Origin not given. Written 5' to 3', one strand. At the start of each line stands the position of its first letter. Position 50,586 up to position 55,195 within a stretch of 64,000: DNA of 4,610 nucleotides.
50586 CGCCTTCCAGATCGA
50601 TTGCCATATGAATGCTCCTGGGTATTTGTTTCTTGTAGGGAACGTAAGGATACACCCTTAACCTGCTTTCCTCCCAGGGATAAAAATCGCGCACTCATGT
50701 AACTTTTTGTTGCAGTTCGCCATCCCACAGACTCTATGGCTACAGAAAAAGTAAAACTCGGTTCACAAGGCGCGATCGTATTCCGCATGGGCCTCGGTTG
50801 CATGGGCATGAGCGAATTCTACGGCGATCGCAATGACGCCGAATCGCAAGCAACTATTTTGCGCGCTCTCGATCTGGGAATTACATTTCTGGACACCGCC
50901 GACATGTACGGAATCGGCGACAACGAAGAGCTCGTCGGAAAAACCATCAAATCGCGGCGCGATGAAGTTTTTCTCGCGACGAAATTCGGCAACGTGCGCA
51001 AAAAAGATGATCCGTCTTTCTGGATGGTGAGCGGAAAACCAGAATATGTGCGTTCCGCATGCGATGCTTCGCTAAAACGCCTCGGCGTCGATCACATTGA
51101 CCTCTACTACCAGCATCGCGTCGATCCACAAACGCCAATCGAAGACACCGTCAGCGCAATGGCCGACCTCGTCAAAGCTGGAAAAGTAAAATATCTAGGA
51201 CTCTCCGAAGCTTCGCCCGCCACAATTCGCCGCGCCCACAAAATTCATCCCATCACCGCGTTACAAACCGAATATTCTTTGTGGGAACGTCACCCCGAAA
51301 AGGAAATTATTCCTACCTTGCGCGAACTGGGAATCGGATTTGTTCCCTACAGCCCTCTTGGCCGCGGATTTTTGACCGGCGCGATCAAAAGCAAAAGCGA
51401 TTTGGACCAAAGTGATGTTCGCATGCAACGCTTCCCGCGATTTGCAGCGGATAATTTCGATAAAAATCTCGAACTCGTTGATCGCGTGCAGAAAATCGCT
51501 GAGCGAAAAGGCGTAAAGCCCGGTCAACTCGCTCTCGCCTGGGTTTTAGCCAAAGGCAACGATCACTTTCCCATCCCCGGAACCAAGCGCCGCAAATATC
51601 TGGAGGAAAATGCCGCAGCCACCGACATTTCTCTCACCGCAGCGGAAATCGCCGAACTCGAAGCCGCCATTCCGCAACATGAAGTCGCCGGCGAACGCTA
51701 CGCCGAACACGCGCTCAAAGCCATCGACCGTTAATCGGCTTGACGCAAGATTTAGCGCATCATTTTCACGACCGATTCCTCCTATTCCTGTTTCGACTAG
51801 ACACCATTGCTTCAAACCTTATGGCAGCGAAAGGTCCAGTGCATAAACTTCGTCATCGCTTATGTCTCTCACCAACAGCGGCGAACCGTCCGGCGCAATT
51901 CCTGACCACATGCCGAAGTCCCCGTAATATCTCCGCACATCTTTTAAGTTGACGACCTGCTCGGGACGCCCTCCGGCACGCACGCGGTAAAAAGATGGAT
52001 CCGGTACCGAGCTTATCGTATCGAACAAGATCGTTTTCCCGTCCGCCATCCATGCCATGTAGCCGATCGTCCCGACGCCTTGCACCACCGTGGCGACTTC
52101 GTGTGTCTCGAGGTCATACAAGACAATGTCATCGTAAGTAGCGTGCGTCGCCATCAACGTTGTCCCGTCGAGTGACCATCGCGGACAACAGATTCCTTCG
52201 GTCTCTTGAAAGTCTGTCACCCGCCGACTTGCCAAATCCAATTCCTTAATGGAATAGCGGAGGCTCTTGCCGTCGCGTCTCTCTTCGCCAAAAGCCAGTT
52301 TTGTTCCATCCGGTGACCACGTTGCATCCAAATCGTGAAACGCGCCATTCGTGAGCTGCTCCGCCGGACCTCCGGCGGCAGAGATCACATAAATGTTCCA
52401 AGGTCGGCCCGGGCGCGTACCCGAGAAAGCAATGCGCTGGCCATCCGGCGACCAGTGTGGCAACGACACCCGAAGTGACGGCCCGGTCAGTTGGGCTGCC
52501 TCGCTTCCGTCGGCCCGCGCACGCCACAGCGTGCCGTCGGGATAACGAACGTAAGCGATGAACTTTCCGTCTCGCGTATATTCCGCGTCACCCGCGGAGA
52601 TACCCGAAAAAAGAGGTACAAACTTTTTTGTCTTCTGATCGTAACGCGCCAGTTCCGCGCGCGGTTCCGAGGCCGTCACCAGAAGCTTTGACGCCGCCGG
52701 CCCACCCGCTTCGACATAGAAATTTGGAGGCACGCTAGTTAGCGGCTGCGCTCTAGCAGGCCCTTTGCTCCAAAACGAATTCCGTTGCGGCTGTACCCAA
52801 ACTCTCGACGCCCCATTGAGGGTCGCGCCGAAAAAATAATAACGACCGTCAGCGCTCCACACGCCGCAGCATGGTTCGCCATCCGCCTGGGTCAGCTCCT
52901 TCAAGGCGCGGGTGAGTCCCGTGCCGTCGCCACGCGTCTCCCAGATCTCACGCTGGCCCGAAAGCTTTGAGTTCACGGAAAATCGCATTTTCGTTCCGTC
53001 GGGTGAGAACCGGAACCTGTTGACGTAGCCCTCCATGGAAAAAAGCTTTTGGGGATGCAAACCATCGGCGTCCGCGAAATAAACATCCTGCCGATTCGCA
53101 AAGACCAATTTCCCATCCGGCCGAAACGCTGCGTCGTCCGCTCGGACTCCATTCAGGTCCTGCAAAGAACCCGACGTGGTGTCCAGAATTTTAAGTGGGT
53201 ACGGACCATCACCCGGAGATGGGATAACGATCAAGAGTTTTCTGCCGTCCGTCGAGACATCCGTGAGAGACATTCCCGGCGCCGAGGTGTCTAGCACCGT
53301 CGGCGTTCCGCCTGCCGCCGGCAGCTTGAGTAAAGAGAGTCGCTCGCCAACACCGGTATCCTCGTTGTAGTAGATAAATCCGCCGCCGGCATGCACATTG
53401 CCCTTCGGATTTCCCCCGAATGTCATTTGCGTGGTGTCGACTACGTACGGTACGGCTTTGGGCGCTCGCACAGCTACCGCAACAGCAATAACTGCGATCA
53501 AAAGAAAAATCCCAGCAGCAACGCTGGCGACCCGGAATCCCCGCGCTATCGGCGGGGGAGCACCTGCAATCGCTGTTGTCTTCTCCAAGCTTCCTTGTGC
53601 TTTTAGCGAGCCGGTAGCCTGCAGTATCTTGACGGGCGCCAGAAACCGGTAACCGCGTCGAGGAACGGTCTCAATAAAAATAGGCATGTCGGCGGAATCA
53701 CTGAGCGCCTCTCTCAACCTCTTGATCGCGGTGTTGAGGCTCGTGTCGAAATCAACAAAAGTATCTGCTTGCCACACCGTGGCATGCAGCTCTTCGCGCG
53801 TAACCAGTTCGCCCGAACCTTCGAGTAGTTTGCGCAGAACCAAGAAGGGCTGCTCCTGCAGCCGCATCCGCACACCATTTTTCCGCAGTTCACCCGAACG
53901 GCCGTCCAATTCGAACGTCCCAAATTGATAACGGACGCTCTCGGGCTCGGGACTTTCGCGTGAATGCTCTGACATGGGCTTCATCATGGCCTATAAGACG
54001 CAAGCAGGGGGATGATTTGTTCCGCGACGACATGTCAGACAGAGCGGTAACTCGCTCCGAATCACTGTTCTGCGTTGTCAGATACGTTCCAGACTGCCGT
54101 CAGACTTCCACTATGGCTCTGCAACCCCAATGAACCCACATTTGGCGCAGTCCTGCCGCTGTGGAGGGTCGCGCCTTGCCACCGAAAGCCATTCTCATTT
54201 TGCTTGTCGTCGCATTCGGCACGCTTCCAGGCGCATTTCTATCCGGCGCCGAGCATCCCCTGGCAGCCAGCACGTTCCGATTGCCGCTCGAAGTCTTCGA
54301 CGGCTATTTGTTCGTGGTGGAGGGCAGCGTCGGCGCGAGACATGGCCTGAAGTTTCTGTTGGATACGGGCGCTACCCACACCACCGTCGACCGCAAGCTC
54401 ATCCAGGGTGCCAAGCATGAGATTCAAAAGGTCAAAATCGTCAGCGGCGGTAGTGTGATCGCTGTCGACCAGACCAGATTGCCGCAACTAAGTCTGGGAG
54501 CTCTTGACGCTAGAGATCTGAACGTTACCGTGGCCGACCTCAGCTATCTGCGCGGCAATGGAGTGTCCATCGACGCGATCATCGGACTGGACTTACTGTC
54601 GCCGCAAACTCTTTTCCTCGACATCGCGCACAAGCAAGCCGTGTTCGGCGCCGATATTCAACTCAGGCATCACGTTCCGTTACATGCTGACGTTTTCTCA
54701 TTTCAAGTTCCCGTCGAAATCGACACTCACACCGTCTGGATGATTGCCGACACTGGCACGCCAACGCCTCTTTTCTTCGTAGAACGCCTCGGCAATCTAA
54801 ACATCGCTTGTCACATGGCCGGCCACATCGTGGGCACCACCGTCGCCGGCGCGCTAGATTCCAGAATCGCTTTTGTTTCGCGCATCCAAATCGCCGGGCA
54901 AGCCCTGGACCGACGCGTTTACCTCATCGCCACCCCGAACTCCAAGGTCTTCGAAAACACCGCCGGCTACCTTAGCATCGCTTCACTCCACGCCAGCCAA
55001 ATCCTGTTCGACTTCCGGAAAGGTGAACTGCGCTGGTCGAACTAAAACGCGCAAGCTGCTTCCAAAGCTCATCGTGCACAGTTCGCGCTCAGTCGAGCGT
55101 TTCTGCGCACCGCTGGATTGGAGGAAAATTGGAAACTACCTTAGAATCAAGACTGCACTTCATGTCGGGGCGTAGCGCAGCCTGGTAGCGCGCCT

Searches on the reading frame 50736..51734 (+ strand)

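Call 7: search_protein_families(library=pfam, proteins=[window:50736-51734:+], max_evalue=0.01)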
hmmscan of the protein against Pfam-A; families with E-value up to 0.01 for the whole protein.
window:50736-51734:+ (332 aa): 1 family
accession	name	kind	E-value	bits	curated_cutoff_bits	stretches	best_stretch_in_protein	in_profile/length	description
PF00248.27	Aldo_ket_red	-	2.3e-83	280.1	24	1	17-311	1-289/291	Aldo/keto reductase family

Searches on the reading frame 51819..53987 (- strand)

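Call 7: search_protein_families(library=pfam, proteins=[window:51819-53987:-], max_evalue=0.01)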
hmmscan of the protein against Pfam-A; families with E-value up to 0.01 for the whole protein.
window:51819-53987:- (722 aa): 7 families
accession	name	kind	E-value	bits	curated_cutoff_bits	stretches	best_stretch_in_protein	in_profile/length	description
PF07676.18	PD40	-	7.6e-21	74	20.9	2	510-534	14-38/38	WD40-like Beta Propeller Repeat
PF00486.34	Trans_reg_C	-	2.9e-14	53.3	26.2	1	41-115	4-77/77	Transcriptional regulatory protein, C terminal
PF25174.1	Beta-prop_THOC3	-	7.1e-12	45.3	305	1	556-655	9-105/272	THOC3 beta-propeller domain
PF00930.27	DPPIV_N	-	1.6e-07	30.8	22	1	497-549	35-82/354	Dipeptidyl peptidase IV (DPP IV) N-terminal region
PF25460.1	Beta-prop_Aladin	-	0.00048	19.8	171.1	0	597-661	111-176/340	Aladin seven-bladed propeller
PF24817.1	WD40_WDHD1_1st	-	0.0013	18.4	109.9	0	588-655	214-282/291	WDHD1 first WD40 domain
PF02897.21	Peptidase_S9_N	-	0.0067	15.7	24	0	557-658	131-189/414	Prolyl oligopeptidase, N-terminal beta-propeller domain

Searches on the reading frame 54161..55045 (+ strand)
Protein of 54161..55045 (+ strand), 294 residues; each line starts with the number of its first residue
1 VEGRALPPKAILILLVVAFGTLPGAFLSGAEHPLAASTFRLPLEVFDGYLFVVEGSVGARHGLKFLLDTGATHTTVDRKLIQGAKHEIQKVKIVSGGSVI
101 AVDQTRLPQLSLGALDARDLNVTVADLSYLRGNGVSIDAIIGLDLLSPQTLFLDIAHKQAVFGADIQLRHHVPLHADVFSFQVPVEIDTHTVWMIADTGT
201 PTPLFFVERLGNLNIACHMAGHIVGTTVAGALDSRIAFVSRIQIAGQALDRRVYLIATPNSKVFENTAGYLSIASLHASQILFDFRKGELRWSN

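Call 7: search_protein_families(library=pfam, proteins=[window:54161-55045:+], max_evalue=0.01)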
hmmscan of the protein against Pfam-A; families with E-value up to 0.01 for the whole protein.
window:54161-55045:+ (294 aa): 2 families
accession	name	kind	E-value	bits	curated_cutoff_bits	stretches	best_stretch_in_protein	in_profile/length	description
PF13650.11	Asp_protease_2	-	1.7e-13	51.5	24.3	1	62-144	9-89/90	Aspartyl protease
PF13975.11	gag-asp_proteas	-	9e-10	39.5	28.2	1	61-147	8-91/92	gag-polyprotein putative aspartyl protease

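Call 12: find_encoding_contigs(protein=window:54161-55045:+, flank=10000, max_places=10)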
Protein window:54161-55045:+ (294 aa): no gene with exactly this product is on record in the collection.

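Call 14: find_related_loci(query=window:54161-55045:+, collection=genome_contigs, flank=10000)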
Query window:54161-55045:+ (294 aa) in genome_contigs; peptide patterns used: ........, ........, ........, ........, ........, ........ (x = any residue, [..] = any of these).
161 stretches matched a pattern; 14 encode a relative of the query (tblastn E <= 1e-3); 14 distinct loci.
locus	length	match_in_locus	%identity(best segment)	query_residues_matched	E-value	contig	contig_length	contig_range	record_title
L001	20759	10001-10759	27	41-294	1e-23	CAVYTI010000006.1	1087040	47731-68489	MAG: uncultured Acidobacteriota bacterium isolate MFD05537.bin.1.91 genome assembly, contig: contig_2453, whole genome s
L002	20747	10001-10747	29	41-286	2e-23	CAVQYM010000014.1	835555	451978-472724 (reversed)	MAG: uncultured Acidobacteriota bacterium isolate MFD03726.bin.2.19 genome assembly, contig: contig_12770, whole genome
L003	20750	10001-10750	30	40-288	4e-23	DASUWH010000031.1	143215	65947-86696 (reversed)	MAG TPA_asm: Terriglobales bacterium isolate SMAG_U1838 k141_572994, whole genome shotgun sequence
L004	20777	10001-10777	28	34-287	6e-22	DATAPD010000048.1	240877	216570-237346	MAG TPA_asm: Terriglobales bacterium isolate SMAG_U7062 k141_141432, whole genome shotgun sequence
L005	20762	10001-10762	28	40-294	7e-22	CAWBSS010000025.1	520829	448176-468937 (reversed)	MAG: uncultured Acidobacteriaceae bacterium isolate MFD04570.bin.1.113 genome assembly, contig: contig_27544, whole geno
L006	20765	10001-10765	28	36-292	1e-16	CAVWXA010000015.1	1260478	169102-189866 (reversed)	MAG: uncultured Acidobacteriaceae bacterium isolate MFD03399.bin.2.108 genome assembly, contig: contig_24478, whole geno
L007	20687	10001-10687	27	65-294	2e-14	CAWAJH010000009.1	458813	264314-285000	MAG: uncultured Acidobacteriaceae bacterium isolate MFD03399.bin.2.28 genome assembly, contig: contig_29315, whole genom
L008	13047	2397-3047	28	1-227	2e-14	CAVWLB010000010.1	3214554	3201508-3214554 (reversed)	MAG: uncultured Acidobacteriota bacterium isolate MFD09018.bin.1.114 genome assembly, contig: contig_4772, whole genome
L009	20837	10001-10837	26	13-292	6e-13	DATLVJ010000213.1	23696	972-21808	MAG TPA_asm: Candidatus Limnocylindrales bacterium isolate SMAG_U13189 k141_462975, whole genome shotgun sequence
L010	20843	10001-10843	24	13-294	6e-13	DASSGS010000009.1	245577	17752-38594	MAG TPA_asm: Candidatus Acidoferrum sp. isolate SMAG_U1039 k141_1491656, whole genome shotgun sequence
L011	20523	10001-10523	26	41-214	7e-12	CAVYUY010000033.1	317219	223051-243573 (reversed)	MAG: uncultured Acidobacteriota bacterium isolate MFD09671.bin.2.133 genome assembly, contig: contig_55587, whole genome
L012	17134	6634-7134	25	122-294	2e-7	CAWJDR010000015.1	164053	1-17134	MAG: uncultured Acidobacteriota bacterium isolate MFD06298.bin.2.127 genome assembly, contig: contig_61601, whole genome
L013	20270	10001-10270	28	66-155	5e-5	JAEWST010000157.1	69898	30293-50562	MAG: Bacillota bacterium isolate OH_SDB_116 k127_1318991, whole genome shotgun sequence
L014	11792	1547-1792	30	66-147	1e-4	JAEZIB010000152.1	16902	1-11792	MAG: Bacillota bacterium isolate OH_CDB_159 k127_2122701, whole genome shotgun sequence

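Call 21: find_homologous_proteins(query=window:54161-55045:+, max_evalue=1e-20)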
Query window:54161-55045:+ (294 aa): 37 proteins with E <= 1e-20 among 2530 candidates.
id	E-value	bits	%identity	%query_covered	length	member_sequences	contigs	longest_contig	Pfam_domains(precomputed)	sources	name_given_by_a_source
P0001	2.8e-184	629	99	98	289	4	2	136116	PF13650.12,PF13975.12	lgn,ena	-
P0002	7.4e-149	513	94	87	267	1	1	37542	PF13650.12,PF13975.12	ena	-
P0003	1.2e-90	322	59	87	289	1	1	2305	PF13650.12,PF13975.12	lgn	-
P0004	2.9e-90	321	59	86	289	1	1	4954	PF13650.12,PF13975.12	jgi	jgi:Aspartyl protease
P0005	1.3e-85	305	52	97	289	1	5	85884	PF13650.12,PF13975.12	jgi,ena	jgi:hypothetical protein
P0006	1.9e-84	302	52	97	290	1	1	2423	PF13650.12,PF13975.12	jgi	jgi:predicted aspartyl protease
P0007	5.2e-71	258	48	86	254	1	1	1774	PF13650.12,PF13975.12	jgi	jgi:hypothetical protein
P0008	2.0e-66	242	47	86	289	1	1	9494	PF13650.12,PF13975.12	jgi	jgi:Aspartyl protease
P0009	7.0e-65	237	46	88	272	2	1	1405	PF13650.12,PF13975.12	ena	-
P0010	2.9e-64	235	44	95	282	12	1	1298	PF13650.12,PF13975.12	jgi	jgi:hypothetical protein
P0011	1.1e-54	204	42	88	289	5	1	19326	PF13650.12,PF13975.12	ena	-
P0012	2.5e-51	193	35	99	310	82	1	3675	PF13650.12,PF13975.12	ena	-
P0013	2.5e-51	193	38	86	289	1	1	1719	PF13650.12,PF13975.12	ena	-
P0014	8.8e-47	178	35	88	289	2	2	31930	PF13650.12,PF13975.12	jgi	jgi:Aspartyl protease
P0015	1.4e-46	177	36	90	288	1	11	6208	PF13650.12,PF13975.12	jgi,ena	jgi:hypothetical protein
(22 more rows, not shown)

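Call 22: find_encoding_contigs(protein=P0001, flank=10000, max_places=10)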
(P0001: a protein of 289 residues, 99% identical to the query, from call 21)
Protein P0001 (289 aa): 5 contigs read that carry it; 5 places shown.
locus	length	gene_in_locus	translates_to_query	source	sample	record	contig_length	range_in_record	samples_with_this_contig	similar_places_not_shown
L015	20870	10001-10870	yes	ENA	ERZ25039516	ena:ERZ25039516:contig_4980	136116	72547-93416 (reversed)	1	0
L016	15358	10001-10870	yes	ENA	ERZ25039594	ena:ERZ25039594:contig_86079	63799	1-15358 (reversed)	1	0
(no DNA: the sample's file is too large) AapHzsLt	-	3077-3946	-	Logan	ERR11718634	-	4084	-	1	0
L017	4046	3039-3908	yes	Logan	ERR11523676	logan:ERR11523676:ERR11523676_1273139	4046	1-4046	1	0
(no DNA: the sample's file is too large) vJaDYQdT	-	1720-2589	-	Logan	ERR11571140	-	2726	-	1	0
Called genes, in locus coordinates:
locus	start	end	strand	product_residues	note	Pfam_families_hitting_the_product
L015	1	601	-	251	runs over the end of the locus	PF02687:FtsX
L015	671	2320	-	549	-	PF12704:MacB_PCD, PF02687:FtsX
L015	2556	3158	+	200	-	PF00702:Hydrolase, PF12710:HAD (weak), PF13419:HAD_2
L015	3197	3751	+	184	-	PF11937:DUF3455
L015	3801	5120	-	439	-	PF01321:Creatinase_N, PF00557:Peptidase_M24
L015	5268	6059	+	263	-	PF00106:adh_short, PF08659:KR, PF23441:SDR, PF13561:adh_short_C2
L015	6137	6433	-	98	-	-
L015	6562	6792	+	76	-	PF00248:Aldo_ket_red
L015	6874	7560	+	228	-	PF00248:Aldo_ket_red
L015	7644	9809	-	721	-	PF00486:Trans_reg_C, PF26550:Tricorn_2nd (faint), PF25174:Beta-prop_THOC3 (faint), PF00930:DPPIV_N (faint), PF07676:PD40 (faint), PF23381:Beta-prop_IFT122_1st (faint), PF26549:Tricorn_N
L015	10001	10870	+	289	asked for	PF13650:Asp_protease_2, PF13975:gag-asp_proteas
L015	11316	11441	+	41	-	-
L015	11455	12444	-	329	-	PF21959:DUF6923 (faint)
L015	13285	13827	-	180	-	PF13474:SnoaL_3 (weak), PF14534:DUF4440, PF12680:SnoaL_2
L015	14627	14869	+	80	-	-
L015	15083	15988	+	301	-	PF07485:DUF1529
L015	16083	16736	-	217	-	PF02630:SCO1-SenC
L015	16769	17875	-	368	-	PF13473:Cupredoxin_1 (faint), PF00127:Copper-bind (faint)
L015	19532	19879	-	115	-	PF10263:SprT-like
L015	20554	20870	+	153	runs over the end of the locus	-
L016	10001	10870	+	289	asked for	PF13650:Asp_protease_2, PF13975:gag-asp_proteas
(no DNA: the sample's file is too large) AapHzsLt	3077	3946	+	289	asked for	PF13650:Asp_protease_2, PF13975:gag-asp_proteas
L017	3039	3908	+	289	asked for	PF13650:Asp_protease_2, PF13975:gag-asp_proteas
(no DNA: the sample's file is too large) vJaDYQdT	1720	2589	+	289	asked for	PF13650:Asp_protease_2, PF13975:gag-asp_proteas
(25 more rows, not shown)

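Call 23: find_encoding_contigs(protein=P0002, flank=10000, max_places=10)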
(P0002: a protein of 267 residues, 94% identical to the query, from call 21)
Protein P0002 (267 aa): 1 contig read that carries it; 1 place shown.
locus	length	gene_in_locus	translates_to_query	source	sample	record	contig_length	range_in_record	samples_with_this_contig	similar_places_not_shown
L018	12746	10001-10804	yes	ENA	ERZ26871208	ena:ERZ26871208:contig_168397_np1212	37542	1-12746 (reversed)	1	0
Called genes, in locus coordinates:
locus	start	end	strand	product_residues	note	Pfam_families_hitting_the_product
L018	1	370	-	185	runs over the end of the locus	PF12704:MacB_PCD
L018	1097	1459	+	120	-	PF00702:Hydrolase, PF13419:HAD_2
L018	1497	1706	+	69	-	-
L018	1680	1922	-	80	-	-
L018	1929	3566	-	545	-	-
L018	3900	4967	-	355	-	PF01321:Creatinase_N, PF00557:Peptidase_M24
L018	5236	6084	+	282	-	PF00106:adh_short, PF08659:KR, PF23441:SDR, PF13561:adh_short_C2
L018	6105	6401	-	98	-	-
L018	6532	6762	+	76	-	PF00248:Aldo_ket_red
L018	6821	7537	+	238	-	PF00248:Aldo_ket_red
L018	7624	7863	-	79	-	-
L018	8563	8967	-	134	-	-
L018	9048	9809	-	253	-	PF00486:Trans_reg_C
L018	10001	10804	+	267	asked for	PF13650:Asp_protease_2, PF13975:gag-asp_proteas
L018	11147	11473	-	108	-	-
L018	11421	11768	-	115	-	-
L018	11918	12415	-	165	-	-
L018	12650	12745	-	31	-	?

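Call 43: find_encoding_contigs(protein=P0005, flank=10000, max_places=4)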
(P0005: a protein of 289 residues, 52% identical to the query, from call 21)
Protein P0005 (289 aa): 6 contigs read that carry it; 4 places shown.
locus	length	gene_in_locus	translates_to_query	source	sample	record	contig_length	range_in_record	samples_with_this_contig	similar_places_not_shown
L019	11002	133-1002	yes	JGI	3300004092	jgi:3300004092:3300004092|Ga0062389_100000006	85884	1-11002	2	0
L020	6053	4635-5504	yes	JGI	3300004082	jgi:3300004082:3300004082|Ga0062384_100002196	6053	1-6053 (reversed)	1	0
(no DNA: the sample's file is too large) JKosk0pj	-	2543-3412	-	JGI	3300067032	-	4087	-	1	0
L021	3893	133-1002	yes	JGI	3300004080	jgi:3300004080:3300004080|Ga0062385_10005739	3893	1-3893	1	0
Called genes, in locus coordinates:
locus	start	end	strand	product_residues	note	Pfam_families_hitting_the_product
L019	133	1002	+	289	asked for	PF13650:Asp_protease_2, PF13975:gag-asp_proteas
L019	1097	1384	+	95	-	-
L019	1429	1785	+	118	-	PF01740:STAS, PF13466:STAS_2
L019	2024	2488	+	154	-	PF09685:MamF_MmsF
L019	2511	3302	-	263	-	PF00005:ABC_tran, PF13304:AAA_21 (faint)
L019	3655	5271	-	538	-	PF00512:HisKA (faint), PF02518:HATPase_c, PF00072:Response_reg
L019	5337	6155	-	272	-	PF00072:Response_reg (weak), PF00990:GGDEF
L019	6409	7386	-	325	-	PF03706:LPG_synthase_TM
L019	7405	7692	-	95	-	PF01329:Pterin_4a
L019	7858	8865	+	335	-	PF01113:DapB_N (weak), PF19328:DAP_DH_C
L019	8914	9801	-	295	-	PF01488:Shikimate_DH (weak), PF02558:ApbA (faint), PF02826:2-Hacid_dh_C (weak), PF03446:NAD_binding_2, PF03807:F420_oxidored, PF14833:NAD_binding_11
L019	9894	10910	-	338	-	PF00480:ROK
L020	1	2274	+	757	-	?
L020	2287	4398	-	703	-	PF00486:Trans_reg_C, PF07676:PD40 (faint), PF00930:DPPIV_N (faint), PF26549:Tricorn_N (weak), PF23381:Beta-prop_IFT122_1st (faint), PF26549:Tricorn_N, PF26550:Tricorn_2nd (weak), PF25174:Beta-prop_THOC3, +1 more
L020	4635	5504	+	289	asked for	PF13650:Asp_protease_2, PF13975:gag-asp_proteas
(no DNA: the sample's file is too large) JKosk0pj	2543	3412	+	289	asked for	PF13650:Asp_protease_2, PF13975:gag-asp_proteas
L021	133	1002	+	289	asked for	PF13650:Asp_protease_2, PF13975:gag-asp_proteas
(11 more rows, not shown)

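Call 86: find_homologous_proteins(query=L018:11918-12415:-, max_evalue=1e-15)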
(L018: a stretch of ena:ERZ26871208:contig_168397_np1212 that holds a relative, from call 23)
Query L018:11918-12415:- (165 aa): 7931 proteins with E <= 1e-15 among 8000 candidates; the best 120 are listed.
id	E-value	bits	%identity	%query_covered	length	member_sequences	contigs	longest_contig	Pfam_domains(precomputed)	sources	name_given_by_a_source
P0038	1.1e-105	368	100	100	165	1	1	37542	-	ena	-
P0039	6.1e-92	323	91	100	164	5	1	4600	PF12973.14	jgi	jgi:quercetin dioxygenase-like cupin family protein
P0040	1.3e-75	270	80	95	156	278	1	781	PF12973.14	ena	-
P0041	2.1e-75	270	79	95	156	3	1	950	PF12973.14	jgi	jgi:quercetin dioxygenase-like cupin family protein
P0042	6.3e-75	268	78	95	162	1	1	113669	PF12973.14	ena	-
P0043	1.5e-74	267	78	95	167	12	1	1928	PF12973.14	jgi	jgi:hypothetical protein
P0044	2.0e-74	266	81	94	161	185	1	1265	PF12973.14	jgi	jgi:quercetin dioxygenase-like cupin family protein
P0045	2.0e-74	266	78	99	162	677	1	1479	PF12973.14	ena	-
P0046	3.5e-74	266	78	95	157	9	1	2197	PF12973.14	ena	-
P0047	3.6e-74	266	80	95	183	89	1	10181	PF12973.14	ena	-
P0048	4.6e-74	265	77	95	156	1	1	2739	PF12973.14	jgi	jgi:quercetin dioxygenase-like cupin family protein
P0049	6.3e-74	265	79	95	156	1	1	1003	PF12973.14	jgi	-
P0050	1.3e-73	264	78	95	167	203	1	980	PF12973.14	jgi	jgi:quercetin dioxygenase-like cupin family protein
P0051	1.5e-73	264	78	95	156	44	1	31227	PF12973.14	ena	-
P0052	2.0e-73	263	77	93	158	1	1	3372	PF12973.14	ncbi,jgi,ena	jgi:quercetin dioxygenase-like cupin family protein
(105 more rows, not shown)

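Call 98: find_encoding_contigs(protein=P0039, flank=10000, max_places=6)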
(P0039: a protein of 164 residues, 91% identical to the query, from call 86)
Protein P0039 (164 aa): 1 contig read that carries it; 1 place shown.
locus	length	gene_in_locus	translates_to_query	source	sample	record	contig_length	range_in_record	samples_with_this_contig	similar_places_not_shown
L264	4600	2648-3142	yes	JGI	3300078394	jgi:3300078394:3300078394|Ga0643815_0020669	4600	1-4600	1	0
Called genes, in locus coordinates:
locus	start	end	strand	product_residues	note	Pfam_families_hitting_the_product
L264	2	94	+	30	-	?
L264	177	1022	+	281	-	PF00378:ECH_1, PF16113:ECH_2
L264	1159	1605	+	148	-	PF00903:Glyoxalase, PF12681:Glyoxalase_2 (faint)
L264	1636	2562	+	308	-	PF01965:DJ-1_PfpI, PF17124:ThiJ_like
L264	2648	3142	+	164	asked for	PF12973:Cupin_7 (weak)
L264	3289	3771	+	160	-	PF07681:DoxX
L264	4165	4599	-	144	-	?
